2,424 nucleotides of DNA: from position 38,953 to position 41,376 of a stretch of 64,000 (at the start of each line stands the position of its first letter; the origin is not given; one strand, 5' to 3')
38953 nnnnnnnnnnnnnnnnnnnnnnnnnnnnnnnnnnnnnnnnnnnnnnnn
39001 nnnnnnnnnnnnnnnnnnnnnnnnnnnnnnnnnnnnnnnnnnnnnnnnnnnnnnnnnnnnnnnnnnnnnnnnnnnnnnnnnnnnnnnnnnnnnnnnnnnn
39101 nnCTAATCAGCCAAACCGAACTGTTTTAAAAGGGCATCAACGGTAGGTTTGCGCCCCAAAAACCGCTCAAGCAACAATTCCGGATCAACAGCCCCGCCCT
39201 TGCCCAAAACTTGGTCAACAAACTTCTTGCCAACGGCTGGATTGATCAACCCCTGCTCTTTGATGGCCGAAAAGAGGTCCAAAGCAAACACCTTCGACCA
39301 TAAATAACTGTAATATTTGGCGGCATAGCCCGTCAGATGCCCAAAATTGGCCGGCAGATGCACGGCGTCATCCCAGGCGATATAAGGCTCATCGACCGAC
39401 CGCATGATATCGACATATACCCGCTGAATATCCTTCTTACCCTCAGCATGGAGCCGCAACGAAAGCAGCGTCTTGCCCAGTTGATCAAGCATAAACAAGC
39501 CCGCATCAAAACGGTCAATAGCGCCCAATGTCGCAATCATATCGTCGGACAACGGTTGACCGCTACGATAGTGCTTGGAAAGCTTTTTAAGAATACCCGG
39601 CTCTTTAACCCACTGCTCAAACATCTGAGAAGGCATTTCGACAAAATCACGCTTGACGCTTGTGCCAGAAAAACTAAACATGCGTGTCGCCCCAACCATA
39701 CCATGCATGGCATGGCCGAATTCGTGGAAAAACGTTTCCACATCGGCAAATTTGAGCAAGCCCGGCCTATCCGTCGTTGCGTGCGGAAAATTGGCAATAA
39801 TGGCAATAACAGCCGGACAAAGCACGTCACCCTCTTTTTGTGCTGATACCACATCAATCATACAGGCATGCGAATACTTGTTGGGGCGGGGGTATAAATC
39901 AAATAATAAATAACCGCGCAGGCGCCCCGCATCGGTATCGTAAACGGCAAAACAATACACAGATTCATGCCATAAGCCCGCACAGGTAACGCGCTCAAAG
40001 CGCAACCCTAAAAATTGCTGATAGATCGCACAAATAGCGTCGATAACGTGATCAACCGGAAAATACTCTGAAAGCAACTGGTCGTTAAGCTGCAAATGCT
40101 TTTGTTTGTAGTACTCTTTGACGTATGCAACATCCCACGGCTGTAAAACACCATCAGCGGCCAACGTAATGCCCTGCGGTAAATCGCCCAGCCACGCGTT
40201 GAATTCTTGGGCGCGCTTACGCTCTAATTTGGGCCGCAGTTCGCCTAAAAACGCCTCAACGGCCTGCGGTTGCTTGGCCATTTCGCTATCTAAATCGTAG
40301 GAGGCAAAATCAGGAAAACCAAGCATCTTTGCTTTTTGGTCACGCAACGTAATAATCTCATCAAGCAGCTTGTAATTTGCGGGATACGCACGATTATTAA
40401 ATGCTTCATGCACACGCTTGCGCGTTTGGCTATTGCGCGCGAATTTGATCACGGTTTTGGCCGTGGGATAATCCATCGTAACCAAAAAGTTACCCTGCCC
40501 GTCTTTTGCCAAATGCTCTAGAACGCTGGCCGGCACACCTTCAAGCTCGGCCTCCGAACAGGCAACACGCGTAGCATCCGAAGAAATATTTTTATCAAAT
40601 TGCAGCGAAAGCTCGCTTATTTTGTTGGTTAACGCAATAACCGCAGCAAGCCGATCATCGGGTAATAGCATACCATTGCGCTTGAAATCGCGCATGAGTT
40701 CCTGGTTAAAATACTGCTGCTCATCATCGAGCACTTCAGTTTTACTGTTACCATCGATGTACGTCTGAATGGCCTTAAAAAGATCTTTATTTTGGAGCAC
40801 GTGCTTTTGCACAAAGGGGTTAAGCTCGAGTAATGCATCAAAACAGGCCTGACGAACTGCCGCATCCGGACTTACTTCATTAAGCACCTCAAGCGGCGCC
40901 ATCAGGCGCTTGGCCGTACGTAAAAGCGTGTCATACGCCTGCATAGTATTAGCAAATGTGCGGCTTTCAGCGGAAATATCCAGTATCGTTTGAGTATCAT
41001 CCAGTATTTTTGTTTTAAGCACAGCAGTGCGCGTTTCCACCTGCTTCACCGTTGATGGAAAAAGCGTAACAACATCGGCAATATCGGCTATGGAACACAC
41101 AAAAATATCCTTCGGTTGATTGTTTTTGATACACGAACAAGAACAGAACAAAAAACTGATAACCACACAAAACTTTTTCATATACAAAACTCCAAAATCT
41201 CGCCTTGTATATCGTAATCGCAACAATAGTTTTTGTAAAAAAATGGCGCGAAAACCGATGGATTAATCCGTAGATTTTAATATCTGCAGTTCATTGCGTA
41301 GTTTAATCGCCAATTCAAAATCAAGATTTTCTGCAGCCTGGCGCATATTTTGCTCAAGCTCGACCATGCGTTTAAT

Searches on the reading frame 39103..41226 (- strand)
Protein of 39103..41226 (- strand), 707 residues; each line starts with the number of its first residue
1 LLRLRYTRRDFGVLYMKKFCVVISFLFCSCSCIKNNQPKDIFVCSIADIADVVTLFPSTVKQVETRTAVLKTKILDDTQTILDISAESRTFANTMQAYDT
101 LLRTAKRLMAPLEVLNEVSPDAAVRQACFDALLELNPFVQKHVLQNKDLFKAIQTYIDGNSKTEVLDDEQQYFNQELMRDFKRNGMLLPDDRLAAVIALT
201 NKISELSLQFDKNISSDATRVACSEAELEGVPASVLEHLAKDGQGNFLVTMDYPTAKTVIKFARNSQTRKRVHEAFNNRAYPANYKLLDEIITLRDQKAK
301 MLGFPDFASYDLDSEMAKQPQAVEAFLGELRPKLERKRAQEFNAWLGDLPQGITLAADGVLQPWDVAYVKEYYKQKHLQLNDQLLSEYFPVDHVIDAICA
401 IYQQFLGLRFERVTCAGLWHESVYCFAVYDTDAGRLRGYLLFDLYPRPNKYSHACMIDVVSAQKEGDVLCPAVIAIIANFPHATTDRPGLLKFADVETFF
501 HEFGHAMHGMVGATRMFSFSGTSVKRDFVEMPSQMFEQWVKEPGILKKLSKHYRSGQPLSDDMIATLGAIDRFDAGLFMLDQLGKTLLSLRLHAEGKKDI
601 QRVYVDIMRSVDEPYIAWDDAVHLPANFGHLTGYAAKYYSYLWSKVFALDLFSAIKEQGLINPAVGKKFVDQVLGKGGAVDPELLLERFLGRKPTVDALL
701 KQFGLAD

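Call 57: search_protein_families(library=pfam, proteins=[window:39103-41226:-], max_evalue=0.001)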
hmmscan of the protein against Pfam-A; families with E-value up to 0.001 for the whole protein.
window:39103-41226:- (707 aa): 1 family
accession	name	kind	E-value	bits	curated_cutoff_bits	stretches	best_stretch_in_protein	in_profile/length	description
PF01432.26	Peptidase_M3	-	6.9e-109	365.7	27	1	263-704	5-456/457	Peptidase family M3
